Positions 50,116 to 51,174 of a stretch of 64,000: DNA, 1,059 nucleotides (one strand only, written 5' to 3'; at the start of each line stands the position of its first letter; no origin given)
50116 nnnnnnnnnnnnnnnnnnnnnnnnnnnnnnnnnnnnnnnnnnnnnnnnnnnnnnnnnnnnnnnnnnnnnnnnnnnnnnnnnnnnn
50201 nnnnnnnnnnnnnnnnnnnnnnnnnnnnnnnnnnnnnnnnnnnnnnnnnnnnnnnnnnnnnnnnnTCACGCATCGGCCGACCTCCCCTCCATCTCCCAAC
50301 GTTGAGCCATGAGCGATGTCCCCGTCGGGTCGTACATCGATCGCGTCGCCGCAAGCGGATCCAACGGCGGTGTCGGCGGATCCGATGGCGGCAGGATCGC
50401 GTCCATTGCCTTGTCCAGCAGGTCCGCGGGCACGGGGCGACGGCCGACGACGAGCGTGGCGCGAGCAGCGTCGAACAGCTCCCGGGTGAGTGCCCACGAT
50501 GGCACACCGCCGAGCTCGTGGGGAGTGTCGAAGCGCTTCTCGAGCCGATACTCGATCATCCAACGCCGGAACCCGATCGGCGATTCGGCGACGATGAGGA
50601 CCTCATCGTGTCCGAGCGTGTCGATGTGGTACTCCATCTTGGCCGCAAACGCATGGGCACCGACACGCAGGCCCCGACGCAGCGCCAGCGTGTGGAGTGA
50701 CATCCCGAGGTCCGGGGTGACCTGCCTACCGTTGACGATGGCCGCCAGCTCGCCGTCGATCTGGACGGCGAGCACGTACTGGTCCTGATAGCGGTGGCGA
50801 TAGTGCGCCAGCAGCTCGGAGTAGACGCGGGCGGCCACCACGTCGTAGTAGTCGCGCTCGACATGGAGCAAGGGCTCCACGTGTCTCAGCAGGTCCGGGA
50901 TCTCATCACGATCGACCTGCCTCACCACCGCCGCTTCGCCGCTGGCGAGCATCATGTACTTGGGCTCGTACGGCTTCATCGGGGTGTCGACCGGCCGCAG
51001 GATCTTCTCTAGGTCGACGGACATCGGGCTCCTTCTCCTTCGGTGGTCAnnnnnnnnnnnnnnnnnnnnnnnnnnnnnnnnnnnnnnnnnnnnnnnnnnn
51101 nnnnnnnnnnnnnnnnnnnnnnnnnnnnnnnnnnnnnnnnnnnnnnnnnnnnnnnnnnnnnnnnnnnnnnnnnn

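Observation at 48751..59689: Ten-gene operon joining a barbiturase-family enzyme, an AllFGH-like trio, a Mo hydroxylase and a thiolase-fold/DUF35 pair: candidate undescribed oxidative pyrimidine / N-heterocycle catabolic system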

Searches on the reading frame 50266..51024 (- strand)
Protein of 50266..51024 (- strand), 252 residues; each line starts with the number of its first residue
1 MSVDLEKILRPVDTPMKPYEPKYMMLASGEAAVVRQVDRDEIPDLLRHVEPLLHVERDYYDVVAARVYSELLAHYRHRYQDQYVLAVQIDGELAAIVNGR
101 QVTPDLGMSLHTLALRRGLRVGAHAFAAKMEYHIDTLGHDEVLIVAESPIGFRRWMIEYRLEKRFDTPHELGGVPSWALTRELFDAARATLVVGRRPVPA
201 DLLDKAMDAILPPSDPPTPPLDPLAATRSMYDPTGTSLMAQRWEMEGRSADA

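Call 4: search_protein_families(library=pfam, proteins=[window:50266-51024:-], max_evalue=0.01)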
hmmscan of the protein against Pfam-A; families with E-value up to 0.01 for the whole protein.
window:50266-51024:- (252 aa): 0 families

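Call 5: search_protein_families(library=ncbifam, proteins=[window:50266-51024:-], max_evalue=0.01)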
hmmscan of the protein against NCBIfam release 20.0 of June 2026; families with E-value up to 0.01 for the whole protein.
window:50266-51024:- (252 aa): 0 families

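Call 17: find_encoding_contigs(protein=window:50266-51024:-, flank=10000, max_places=6)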
Protein window:50266-51024:- (252 aa): 1 contig read that carries it; 1 place shown.
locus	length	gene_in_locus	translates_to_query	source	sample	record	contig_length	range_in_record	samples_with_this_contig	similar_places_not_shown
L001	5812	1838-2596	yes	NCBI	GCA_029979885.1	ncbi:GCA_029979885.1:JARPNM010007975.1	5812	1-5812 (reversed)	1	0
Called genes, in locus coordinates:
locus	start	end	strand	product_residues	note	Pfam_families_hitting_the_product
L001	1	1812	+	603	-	?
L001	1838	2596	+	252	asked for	-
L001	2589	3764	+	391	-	PF00108:Thiolase_N, PF02803:Thiolase_C, PF22691:Thiolase_C_1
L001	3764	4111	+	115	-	PF01796:OB_ChsH2_C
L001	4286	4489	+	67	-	PF10262:Rdx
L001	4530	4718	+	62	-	-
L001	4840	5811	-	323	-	?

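Call 33: find_homologous_proteins(query=window:50266-51024:-, max_evalue=0.001)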
Query window:50266-51024:- (252 aa): 3049 proteins with E <= 0.001 among 6696 candidates; the best 120 are listed.
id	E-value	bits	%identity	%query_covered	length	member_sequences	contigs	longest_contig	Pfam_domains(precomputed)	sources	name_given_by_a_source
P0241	1.4e-163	560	100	100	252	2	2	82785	-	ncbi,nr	ncbi:MAG: hypothetical protein QNJ71_01060 [Acidimicrobiia bacterium]|nr:hypothetical protein [Acidi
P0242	2.6e-159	546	97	100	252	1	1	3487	-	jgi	jgi:hypothetical protein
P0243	3.6e-157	539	96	100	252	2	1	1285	-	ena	-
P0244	6.6e-155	532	94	100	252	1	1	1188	-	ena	-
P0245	1.0e-154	531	94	100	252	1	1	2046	-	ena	-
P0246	1.0e-150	518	92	100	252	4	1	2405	-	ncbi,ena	-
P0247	6.1e-150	516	91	100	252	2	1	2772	-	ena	-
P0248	7.2e-149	512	90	100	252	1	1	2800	-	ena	-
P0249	1.2e-145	502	95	94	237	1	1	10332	-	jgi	jgi:hypothetical protein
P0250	2.0e-145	501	94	94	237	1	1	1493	-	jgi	jgi:hypothetical protein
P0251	1.6e-144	498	93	94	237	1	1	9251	-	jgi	jgi:hypothetical protein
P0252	1.0e-143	495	86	100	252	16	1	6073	-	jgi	jgi:hypothetical protein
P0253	1.0e-142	492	85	100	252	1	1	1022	-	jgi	jgi:hypothetical protein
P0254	6.5e-141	486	87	98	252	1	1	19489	-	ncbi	-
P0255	9.6e-141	485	87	98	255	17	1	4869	-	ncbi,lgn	-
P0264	1.3e-138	479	83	100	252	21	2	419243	-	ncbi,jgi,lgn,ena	jgi:hypothetical protein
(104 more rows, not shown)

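Call 34: find_encoding_contigs(protein=P0264, flank=10000, max_places=3)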
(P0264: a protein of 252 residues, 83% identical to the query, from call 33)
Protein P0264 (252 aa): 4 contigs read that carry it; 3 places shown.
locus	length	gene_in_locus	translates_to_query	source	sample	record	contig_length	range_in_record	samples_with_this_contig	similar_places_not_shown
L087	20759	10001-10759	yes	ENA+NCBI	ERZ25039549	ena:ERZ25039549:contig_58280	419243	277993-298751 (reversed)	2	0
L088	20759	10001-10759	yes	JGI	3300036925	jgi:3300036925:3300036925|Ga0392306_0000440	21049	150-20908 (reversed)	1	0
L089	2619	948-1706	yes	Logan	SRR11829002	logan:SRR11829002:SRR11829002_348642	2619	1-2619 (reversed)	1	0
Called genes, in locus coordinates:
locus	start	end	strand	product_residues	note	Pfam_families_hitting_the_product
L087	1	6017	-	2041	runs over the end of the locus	PF13205:Big_5 (faint), PF01835:MG2, PF07703:A2M_BRD, PF00207:A2M, PF17973:bMG10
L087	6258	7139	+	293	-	PF00941:FAD_binding_5, PF03450:CO_deh_flav_C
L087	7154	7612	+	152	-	PF00111:Fer2 (weak), PF01799:Fer2_2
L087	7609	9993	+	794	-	PF01315:Ald_Xan_dh_C, PF02738:MoCoBD_1, PF20256:MoCoBD_2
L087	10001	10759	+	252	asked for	-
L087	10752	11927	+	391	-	PF00108:Thiolase_N, PF22691:Thiolase_C_1, PF02803:Thiolase_C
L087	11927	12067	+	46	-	PF12172:zf-ChsH2 (weak)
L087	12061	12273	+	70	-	-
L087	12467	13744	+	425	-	PF00860:Xan_ur_permease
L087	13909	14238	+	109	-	PF03551:PadR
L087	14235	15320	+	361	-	PF22564:HAAS (weak)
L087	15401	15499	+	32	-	-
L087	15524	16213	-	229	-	PF07853:DUF1648, PF13630:SdpI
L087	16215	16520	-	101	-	PF12840:HTH_20, PF01022:HTH_5, PF12802:MarR_2, PF13412:HTH_24 (weak)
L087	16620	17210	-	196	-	PF00857:Isochorismatase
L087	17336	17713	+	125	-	PF09685:MamF_MmsF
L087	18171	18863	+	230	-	-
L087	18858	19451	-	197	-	PF00440:TetR_N, PF17754:TetR_C_14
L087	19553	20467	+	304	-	PF00005:ABC_tran, PF13304:AAA_21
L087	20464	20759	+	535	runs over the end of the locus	-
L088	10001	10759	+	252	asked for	-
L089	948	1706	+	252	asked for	-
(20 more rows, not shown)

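Call 41: predict_structure(alignment_id=A1)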
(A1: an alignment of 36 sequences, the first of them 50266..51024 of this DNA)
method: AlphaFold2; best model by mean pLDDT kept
length: 252 residues; sequences in the alignment: 36
mean_pLDDT: 71.0   pTM: 0.72
mean pLDDT of the five models: 71.0, 70.2, 68.2, 68.1, 59.3
residues with pLDDT >= 90: 38; 70-90: 98; 50-70: 78; < 50: 38
segments of 3 or more residues with pLDDT < 50: 162-176, 192-194, 219-233
pLDDT, mean of each block of 10 residues (from residue 1): 55 78 78 90 92 71 85 82 90 90 86 70 80 88 65 56 42 47 61 64 88 64 41 54 61 49
secondary structure, 60 per line:
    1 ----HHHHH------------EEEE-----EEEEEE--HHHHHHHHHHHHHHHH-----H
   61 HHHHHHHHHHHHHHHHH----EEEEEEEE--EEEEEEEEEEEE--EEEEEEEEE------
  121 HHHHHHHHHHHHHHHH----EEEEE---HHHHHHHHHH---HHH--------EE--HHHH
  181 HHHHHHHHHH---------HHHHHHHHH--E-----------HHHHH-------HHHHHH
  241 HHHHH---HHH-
elements in order: H5-9 E22-25 E31-36 H39-54 H60-77 E82-89 E92-103 E106-114 H121-136 E141-145 H149-158 H177-190 H200-208 H223-227 H235-245

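Call 42: search_protein_representatives(alignment_id=A1)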
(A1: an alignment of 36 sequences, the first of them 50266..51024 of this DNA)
Query: 36 sequences, 252 profile positions. Proteins with E-value up to 0.001 (for the whole library): 196; up to 1e-10: 123; up to 1e-30: 35. The best 150 are listed.
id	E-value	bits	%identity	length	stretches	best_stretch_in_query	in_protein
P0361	1.2e-90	319.4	-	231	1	1-165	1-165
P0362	5.4e-83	294.4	-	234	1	3-215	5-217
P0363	6.0e-75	268.0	-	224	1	5-207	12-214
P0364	2.9e-71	256.0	-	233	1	5-214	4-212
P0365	4.0e-64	232.6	-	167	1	4-153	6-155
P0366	5.2e-63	228.9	-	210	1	36-186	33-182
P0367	2.2e-59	217.1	-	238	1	1-212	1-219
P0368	4.5e-58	212.8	-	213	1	1-165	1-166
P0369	1.0e-56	208.3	-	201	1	53-188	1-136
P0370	3.6e-56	206.5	-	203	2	104-188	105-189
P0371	2.6e-54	200.5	-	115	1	138-249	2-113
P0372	4.5e-54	199.7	-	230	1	14-208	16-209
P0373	4.7e-48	179.9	-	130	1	1-120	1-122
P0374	4.9e-46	173.3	-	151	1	139-229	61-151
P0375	8.7e-44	166.0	-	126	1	96-212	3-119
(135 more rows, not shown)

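Call 46: fold_search(model_id=the predicted structure, library=pdb)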
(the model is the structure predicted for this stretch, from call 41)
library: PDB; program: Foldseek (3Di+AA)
matches with E <= 10: 775; with E <= 0.001: 12
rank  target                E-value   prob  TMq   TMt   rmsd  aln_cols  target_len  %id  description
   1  8gxk_C                1.2e-04  1.00  0.39  0.50   7.1       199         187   12  Pseudomonas jinjuensis N-acetyltransferase (released 2022-10-12)
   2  8gxk_A                1.8e-04  1.00  0.34  0.44   8.2       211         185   11  Pseudomonas jinjuensis N-acetyltransferase (released 2022-10-12)
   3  6c30_A                2.4e-04  1.00  0.34  0.40   5.3       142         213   13  Mycobacterium smegmatis RimJ (apo form) (released 2019-01-16)
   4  8gxk_B                3.9e-04  1.00  0.34  0.44   6.5       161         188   12  Pseudomonas jinjuensis N-acetyltransferase (released 2022-10-12)
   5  8gxk_D                4.4e-04  1.00  0.34  0.43   8.4       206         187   12  Pseudomonas jinjuensis N-acetyltransferase (released 2022-10-12)
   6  8osp_A                5.0e-04  1.00  0.37  0.51   4.7       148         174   14  GCN5-related N-Acetyltransferase from Lactobacillus curiae (released 2023-07-05)
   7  8gxj_C                5.0e-04  1.00  0.35  0.45   6.8       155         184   14  Pseudomonas aeruginosa N-acetyltransferase domain-containing protein PA3270 (released 2022-10-12)
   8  3wr7_A                6.7e-04  1.00  0.32  0.45   5.6       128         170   15  Crystal Structure of Spermidine Acetyltransferase from Escherichia coli (released 2015-09-02)
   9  8gxj_A                7.5e-04  1.00  0.44  0.55   6.8       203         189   16  Pseudomonas aeruginosa N-acetyltransferase domain-containing protein PA3270 (released 2022-10-12)
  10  3fix_A                7.5e-04  1.00  0.36  0.50   6.0       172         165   12  Crystal structure of a putative n-acetyltransferase (ta0374) from thermoplasma acidophilum (released 2009-01-13)
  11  6c37                  7.9e-04  1.00  0.34  0.40   5.3       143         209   12  Mycobacterium smegmatis RimJ in complex with CoA-disulfide (released 2019-01-16)
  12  3f0a                  9.5e-04  1.00  0.34  0.49   5.4       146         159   12  Structure of a putative n-acetyltransferase (ta0374) in complex with acetyl-coa from thermoplasma acidophilum (released 2008-11-11)
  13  9it0_A                1.1e-03  1.00  0.38  0.12   6.4       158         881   16  Liganded-state E.coli PatZ (released 2025-06-04)
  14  4nxy                  1.4e-03  1.00  0.34  0.47   4.6       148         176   20  Crystal Structure of the GNAT domain of S. lividans PAT (released 2014-11-19)
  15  8gxf_A                1.4e-03  1.00  0.39  0.49   6.8       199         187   15  Pseudomonas flexibilis GCN5 family acetyltransferase (released 2022-10-19)
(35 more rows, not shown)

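Call 52: find_related_loci(query=A4, collection=metagenome_contigs, flank=10000)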
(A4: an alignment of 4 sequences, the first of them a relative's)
Query A4 (245 aa) in metagenome_contigs; peptide patterns used: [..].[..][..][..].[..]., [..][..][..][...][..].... (x = any residue, [..] = any of these).
576 stretches matched a pattern; 250 encode a relative of the query (tblastn E <= 1e-3); the best 80 are kept; 80 distinct loci.
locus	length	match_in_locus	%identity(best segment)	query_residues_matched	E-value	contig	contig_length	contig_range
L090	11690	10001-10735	97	1-245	1e-163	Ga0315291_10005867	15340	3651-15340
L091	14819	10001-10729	88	3-245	4e-148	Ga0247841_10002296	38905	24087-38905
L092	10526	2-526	98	71-245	3e-116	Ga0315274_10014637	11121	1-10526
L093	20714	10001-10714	61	1-242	8e-100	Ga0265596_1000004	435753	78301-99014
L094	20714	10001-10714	61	1-242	8e-100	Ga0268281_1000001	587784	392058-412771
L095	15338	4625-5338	61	1-242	1e-98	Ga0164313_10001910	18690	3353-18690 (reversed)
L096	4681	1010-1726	58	1-243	8e-98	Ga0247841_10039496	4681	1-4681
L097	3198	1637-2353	59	1-243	3e-99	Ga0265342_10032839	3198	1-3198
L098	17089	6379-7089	60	1-241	6e-97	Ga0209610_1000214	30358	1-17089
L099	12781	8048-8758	60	1-241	6e-97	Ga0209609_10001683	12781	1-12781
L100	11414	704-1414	59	1-241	4e-96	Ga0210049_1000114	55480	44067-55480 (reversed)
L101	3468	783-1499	59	1-243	7e-97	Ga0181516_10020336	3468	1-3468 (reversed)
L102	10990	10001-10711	60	1-241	1e-95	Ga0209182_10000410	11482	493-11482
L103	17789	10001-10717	57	1-243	1e-95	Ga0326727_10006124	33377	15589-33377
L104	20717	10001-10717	57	1-243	3e-95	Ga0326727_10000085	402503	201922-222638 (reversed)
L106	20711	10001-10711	59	1-241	4e-95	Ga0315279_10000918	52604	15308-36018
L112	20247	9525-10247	54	1-245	1e-91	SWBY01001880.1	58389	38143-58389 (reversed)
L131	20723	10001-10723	51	1-245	1e-85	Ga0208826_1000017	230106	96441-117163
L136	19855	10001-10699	55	1-237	3e-85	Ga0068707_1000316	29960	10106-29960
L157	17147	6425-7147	50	1-242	1e-75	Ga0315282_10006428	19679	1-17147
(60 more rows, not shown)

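Call 56: search_protein_families(library=pfam, proteins=[L106:1500-3137:+, L106:7012-7347:+, L106:7962-9053:+, L106:9101-9841:-, L106:10698-11660:+, L106:13548-14363:+, L106:15523-16743:+, L106:16730-17350:+, L106:17544-19862:+, L106:19859-20536:+], max_evalue=0.01)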
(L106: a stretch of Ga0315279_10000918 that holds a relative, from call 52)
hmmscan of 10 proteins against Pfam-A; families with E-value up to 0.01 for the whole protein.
L106:1500-3137:+ (545 aa): 1 family
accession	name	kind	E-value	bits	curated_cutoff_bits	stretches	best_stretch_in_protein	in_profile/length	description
PF04199.19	Cyclase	-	6.4e-59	198.7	23.1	2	290-451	1-142/142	Putative cyclase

L106:7012-7347:+ (111 aa): 1 family
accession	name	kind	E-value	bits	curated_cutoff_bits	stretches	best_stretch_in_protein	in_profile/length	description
PF13192.12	Thioredoxin_3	-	0.0046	17.4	24.8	0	22-95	12-76/76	Thioredoxin domain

L106:7962-9053:+ (363 aa): 3 families
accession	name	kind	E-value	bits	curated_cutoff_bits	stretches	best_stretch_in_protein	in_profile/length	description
PF21948.1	LplA-B_cat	-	1.2e-34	120.4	27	1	34-236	2-199/200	Lipoyl protein ligase A/B catalytic domain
PF10437.14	Lip_prot_lig_C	-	8.3e-07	29.3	24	1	277-343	3-69/85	Bacterial lipoate protein ligase C-terminus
PF03099.24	BPL_LplA_LipB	-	3.7e-06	27.3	21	1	77-185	14-133/133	Biotin/lipoate A/B protein ligase family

L106:9101-9841:- (246 aa): 0 families

L106:10698-11660:+ (320 aa): 1 family
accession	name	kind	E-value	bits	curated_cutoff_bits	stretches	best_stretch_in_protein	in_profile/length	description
PF11392.14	AllH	-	2.4e-18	67.2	25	1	204-308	3-108/109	Oxamate carbamoyltransferase subunit AllH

L106:13548-14363:+ (271 aa): 1 family
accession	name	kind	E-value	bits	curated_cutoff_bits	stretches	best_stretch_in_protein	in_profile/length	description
PF04199.19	Cyclase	-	6.2e-33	114.4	23.1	1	17-178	1-142/142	Putative cyclase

L106:15523-16743:+ (406 aa): 2 families
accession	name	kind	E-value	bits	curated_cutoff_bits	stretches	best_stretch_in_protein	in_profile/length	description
PF05697.18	Trigger_N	-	3.2e-28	99.3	22.2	1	1-142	1-143/144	Bacterial trigger factor protein (TF)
PF05698.19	Trigger_C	-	7e-20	72.1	22.7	1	240-396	2-161/162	Bacterial trigger factor protein (TF) C-terminus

L106:16730-17350:+ (206 aa): 1 family
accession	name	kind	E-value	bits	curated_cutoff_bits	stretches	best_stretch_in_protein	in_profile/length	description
PF00574.28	CLP_protease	-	4.3e-82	274.8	20.2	1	18-197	2-181/182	Clp protease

L106:17544-19862:+ (772 aa): 13 families
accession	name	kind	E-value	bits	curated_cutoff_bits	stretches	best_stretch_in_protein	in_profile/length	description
PF05362.19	Lon_C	-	6.6e-90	300.6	21.1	1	569-771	2-204/205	Lon protease (S16) C-terminal proteolytic domain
PF02190.22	LON_substr_bdg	-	3.7e-48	164.5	28.7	1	10-201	2-200/200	ATP-dependent protease La (LON) substrate-binding domain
PF00004.35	AAA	-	9.1e-25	88.1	21.2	1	351-488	1-126/131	ATPase family associated with various cellular activities (AAA)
PF22667.2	Lon_lid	-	2.6e-19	69.1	27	1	512-563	1-52/57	Lon protease AAA+ ATPase lid domain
PF13541.12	ChlI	-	4.4e-08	33.5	27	1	614-739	3-121/121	Subunit ChlI of Mg-chelatase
PF07728.20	AAA_5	-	2.5e-06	28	22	1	351-485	2-139/139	AAA domain (dynein-related subfamily)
PF13401.12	AAA_22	-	8.7e-05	23.3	27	1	350-443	7-104/130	AAA domain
PF03193.22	RsgA_GTPase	-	0.00034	20.9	30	1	312-379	72-137/174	RsgA GTPase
PF07724.20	AAA_2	-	0.00098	19.6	27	1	351-474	6-126/166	AAA domain (Cdc48 subfamily)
PF13521.12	AAA_28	-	0.0033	18.1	27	1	351-378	2-29/164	AAA domain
PF05496.18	RuvB_N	-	0.0033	17.6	27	1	350-381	35-66/159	Holliday junction DNA helicase RuvB P-loop domain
PF13191.12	AAA_16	-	0.0041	18.1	32.6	0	349-424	25-102/167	AAA ATPase domain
PF13207.12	AAA_17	-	0.0069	17.1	27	1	354-393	1-39/136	AAA domain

L106:19859-20536:+ (225 aa): 4 families
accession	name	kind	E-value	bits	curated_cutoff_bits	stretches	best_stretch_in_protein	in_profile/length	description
PF13413.12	HTH_25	-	4.5e-16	58.9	24.6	1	7-66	1-62/62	Helix-turn-helix domain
PF12844.13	HTH_19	-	3.3e-11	43.4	30.2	1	5-70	1-62/64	Helix-turn-helix domain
PF13464.11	RodZ_C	-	6.1e-07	29.7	23.9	1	154-220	1-70/72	RodZ C-terminal domain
PF01381.28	HTH_3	-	0.00048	20.5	23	1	8-39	1-32/55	Helix-turn-helix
